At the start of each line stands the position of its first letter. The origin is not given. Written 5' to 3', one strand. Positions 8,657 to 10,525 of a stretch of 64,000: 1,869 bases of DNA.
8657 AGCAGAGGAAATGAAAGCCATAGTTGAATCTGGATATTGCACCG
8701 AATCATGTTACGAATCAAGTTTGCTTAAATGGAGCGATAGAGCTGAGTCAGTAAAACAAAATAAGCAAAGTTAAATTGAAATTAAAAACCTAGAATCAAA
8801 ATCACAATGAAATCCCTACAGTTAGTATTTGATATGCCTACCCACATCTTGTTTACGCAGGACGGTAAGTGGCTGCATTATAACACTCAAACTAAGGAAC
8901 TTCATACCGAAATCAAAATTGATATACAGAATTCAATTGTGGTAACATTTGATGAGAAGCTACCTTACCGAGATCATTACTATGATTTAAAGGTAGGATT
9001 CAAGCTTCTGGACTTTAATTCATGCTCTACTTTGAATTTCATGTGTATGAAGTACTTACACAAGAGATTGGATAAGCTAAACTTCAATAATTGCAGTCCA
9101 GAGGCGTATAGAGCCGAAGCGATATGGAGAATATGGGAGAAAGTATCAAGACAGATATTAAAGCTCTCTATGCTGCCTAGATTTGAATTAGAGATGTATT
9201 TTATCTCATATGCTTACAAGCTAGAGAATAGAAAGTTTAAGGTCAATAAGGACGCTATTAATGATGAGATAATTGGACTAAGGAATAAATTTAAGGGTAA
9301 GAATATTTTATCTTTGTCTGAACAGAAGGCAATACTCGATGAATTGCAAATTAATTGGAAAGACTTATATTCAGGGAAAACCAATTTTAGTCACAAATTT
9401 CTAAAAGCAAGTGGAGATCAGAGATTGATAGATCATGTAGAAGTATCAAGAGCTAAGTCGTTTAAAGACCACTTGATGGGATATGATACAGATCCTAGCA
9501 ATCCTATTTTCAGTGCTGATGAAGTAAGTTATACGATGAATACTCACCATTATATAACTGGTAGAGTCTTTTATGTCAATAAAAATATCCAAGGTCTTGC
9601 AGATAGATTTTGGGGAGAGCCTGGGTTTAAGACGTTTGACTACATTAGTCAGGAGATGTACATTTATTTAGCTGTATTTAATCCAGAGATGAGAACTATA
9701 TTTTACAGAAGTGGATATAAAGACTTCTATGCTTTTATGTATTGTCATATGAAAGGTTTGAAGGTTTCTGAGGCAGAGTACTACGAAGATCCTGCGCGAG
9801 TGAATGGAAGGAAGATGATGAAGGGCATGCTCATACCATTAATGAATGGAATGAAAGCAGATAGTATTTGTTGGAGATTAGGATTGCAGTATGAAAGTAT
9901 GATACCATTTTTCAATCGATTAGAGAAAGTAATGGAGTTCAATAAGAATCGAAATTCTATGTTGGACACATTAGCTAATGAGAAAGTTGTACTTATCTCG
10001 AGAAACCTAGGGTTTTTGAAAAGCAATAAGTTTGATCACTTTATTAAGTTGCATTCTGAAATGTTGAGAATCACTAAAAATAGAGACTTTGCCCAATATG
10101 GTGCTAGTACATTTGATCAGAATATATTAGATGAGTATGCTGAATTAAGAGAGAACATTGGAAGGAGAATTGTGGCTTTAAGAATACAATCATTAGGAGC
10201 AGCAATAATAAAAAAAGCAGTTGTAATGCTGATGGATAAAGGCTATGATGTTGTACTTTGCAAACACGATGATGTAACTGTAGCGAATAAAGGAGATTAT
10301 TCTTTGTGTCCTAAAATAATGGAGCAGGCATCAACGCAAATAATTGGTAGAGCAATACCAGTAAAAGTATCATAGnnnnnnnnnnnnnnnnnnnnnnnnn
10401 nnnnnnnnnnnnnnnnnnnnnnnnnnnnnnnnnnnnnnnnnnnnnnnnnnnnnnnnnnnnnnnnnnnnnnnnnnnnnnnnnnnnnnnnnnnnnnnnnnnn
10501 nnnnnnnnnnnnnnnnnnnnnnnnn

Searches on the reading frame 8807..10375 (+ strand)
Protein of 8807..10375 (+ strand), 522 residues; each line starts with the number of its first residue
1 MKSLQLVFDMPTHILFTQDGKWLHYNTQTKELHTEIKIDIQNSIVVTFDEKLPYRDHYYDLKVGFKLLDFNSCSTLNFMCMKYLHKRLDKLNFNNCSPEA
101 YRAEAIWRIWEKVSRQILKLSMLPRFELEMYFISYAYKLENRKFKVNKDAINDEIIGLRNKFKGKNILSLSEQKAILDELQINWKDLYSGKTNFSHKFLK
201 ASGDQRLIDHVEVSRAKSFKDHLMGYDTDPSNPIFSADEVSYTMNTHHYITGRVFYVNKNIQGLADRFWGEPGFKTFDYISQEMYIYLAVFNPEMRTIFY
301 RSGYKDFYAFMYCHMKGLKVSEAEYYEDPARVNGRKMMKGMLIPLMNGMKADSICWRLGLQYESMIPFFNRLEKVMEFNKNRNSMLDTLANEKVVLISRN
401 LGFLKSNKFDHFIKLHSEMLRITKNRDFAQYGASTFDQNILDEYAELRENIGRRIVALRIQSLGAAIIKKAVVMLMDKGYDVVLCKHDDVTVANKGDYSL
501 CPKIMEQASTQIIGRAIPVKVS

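Call 11: search_protein_families(library=phrogs, proteins=[window:8807-10375:+], max_evalue=0.00001)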
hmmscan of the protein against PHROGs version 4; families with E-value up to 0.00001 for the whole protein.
window:8807-10375:+ (522 aa): 0 families

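Call 12: search_dna_similar(query=window:8807-10375:+, collection=phages, mode=protein, max_rows=25)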
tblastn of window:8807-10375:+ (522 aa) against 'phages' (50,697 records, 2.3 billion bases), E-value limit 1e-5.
No match.
